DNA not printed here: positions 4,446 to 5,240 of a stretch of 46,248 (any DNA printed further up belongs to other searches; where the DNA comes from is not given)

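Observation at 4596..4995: Ribonucleotide reductase carries a roughly 130-aa N-terminal domain resembling a LigD-type 3'-phosphoesterase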

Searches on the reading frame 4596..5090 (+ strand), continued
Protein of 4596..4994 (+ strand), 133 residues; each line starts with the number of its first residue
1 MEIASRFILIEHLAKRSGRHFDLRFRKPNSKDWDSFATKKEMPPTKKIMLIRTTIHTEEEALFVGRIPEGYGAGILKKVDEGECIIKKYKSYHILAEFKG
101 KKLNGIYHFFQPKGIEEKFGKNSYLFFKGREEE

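Call 81: search_protein_families(library=pfam, proteins=[P0059, P0065, P0084, P0095, P0067, P0076, P0058], max_evalue=0.001)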
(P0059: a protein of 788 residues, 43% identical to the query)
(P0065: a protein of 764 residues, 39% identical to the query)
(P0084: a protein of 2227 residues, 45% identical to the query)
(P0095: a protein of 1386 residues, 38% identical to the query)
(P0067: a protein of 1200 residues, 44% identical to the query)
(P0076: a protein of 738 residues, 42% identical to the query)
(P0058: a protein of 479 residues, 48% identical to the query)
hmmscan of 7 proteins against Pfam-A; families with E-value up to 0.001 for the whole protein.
P0059 (788 aa): 3 families
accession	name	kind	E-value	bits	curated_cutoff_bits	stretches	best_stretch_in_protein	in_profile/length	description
PF13298.12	LigD_N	-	2.5e-14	53.8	31.1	1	200-301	1-107/107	DNA Ligase D 3'-phosphoesterase domain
PF00293.34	NUDIX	-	1.3e-13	51.5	21.1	1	439-519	4-80/134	NUDIX domain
PF13238.12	AAA_18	-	0.00025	21.9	29.4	1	8-92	3-84/128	AAA domain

P0065 (764 aa): 3 families
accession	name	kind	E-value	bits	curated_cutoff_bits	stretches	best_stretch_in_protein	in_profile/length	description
PF13298.12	LigD_N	-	6.8e-11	42.7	31.1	1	219-320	1-107/107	DNA Ligase D 3'-phosphoesterase domain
PF22547.2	2H-SAK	-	2.1e-10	41.4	27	1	74-166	32-123/124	Swiss Army Knife, 2H phosphoesterase domain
PF01068.26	DNA_ligase_A_M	-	4.6e-07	30.1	26.2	1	354-530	8-176/204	ATP dependent DNA ligase domain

P0084 (2227 aa): 2 families
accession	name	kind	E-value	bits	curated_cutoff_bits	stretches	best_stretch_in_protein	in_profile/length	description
PF02643.20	DUF192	-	1.4e-26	92.9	27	1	53-152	2-95/96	Uncharacterized ACR, COG1430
PF13298.12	LigD_N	-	4e-15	56.3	31.1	1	1471-1571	1-106/107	DNA Ligase D 3'-phosphoesterase domain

P0095 (1386 aa): 1 family
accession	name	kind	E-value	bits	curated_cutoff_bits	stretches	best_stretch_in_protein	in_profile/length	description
PF13298.12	LigD_N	-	4.2e-13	49.8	31.1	1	30-129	1-107/107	DNA Ligase D 3'-phosphoesterase domain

P0067 (1200 aa): 7 families
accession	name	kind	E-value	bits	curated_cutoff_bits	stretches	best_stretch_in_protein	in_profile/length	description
PF13298.12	LigD_N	-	8.7e-14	52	31.1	1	673-773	1-106/107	DNA Ligase D 3'-phosphoesterase domain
PF00271.37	Helicase_C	-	1.2e-11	45.2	23.5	1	357-460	10-109/110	Helicase conserved C-terminal domain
PF00176.29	SNF2-rel_dom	-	5.7e-08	32.6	24.9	1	151-237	125-212/290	SNF2-related domain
PF11373.13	DUF3175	-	9.4e-06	26.2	27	1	546-614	2-76/86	Protein of unknown function (DUF3175)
PF00270.35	DEAD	-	4.6e-05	23.6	26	0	133-195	101-163/167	DEAD/DEAH box helicase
PF04851.21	ResIII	-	0.0002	21.7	22.5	1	63-167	2-114/164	Type III restriction enzyme, res subunit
PF14743.12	DNA_ligase_OB_2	-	0.00042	20.7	28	0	1017-1087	1-63/66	DNA ligase OB-like domain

P0076 (738 aa): 4 families
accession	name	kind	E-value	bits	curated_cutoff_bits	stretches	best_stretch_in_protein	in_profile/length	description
PF13298.12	LigD_N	-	6.5e-16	58.9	31.1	1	323-423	1-107/107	DNA Ligase D 3'-phosphoesterase domain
PF01476.26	LysM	-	1.5e-09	38.1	20.9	1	225-271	1-43/43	LysM domain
PF01068.26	DNA_ligase_A_M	-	2.4e-07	31.1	26.2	1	453-643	8-187/204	ATP dependent DNA ligase domain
PF23457.1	LysM2_NFP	-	0.00045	20.7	36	1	225-271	8-54/56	NFP LysM2 domain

P0058 (479 aa): 4 families
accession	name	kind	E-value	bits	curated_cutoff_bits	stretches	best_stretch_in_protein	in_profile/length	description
PF13298.12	LigD_N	-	5.2e-15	56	31.1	1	36-114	1-77/107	DNA Ligase D 3'-phosphoesterase domain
PF01068.26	DNA_ligase_A_M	-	1.9e-14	54.3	26.2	1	167-363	7-195/204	ATP dependent DNA ligase domain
PF14743.12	DNA_ligase_OB_2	-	7e-09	36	28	1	376-446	1-64/66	DNA ligase OB-like domain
PF09414.15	RNA_ligase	-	1.9e-06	28.6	27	1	183-361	5-170/171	RNA ligase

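Call 87: fold_search(model_id=the predicted structure, library=viral)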
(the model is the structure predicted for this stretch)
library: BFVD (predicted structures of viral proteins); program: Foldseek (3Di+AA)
matches with E <= 10: 539; with E <= 0.001: 0
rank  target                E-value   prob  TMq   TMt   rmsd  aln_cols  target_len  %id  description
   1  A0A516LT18            3.0e-03  1.00  0.51  0.11   5.0       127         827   12  (no name in the UniProt tables at hand)
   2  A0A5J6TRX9            1.5e-02  0.75  0.24  0.09  14.0       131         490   10  Lipase [Gordonia phage Lambo]
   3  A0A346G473            1.4e-01  0.25  0.24  0.27  13.4       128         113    9  (no name in the UniProt tables at hand)
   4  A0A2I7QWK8            1.4e-01  0.09  0.17  0.13  28.4       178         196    6  (no name in the UniProt tables at hand)
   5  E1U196                1.6e-01  0.14  0.22  0.15  14.1       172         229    8  Spike glycoprotein (Fragment) [Human coronavirus HKU1]
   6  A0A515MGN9            1.7e-01  0.16  0.22  0.07  15.3       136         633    7  (no name in the UniProt tables at hand)
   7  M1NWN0                1.9e-01  0.11  0.17  0.06  14.9       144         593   10  Minor coat protein [Cordyline virus 4]
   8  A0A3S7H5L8            2.3e-01  0.15  0.20  0.06  14.7       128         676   11  Minor coat protein [Arracacha latent virus C]
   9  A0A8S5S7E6            2.4e-01  0.15  0.24  0.15  15.7       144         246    6  Zinc-ribbon domain protein [Myoviridae sp. ctnzH2]
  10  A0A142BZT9            2.7e-01  0.13  0.20  0.11  12.2       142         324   11  (no name in the UniProt tables at hand)
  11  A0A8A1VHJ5            2.7e-01  0.12  0.24  0.22  13.4       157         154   12  (no name in the UniProt tables at hand)
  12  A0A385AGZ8            2.8e-01  0.15  0.26  0.09  12.1       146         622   12  Uncharacterized protein [Methanobacterium virus Drs3]
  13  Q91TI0                2.8e-01  0.03  0.12  0.08  16.1       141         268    9  T121 [Tupaiid herpesvirus 1 (strain 1)]
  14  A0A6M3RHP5            3.0e-01  0.07  0.19  0.07  16.5       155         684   13  CPm [Malus domestica virus A]
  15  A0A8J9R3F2            3.9e-01  0.07  0.16  0.11  15.0       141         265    8  Uncharacterized protein [Japanese star anise ringspot-associated virus]
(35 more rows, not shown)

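Call 92: search_protein_families(library=padloc, proteins=[window:4596-4994:+], max_evalue=0.01)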
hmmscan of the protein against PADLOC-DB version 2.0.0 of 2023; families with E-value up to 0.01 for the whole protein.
window:4596-4994:+ (133 aa): 0 families
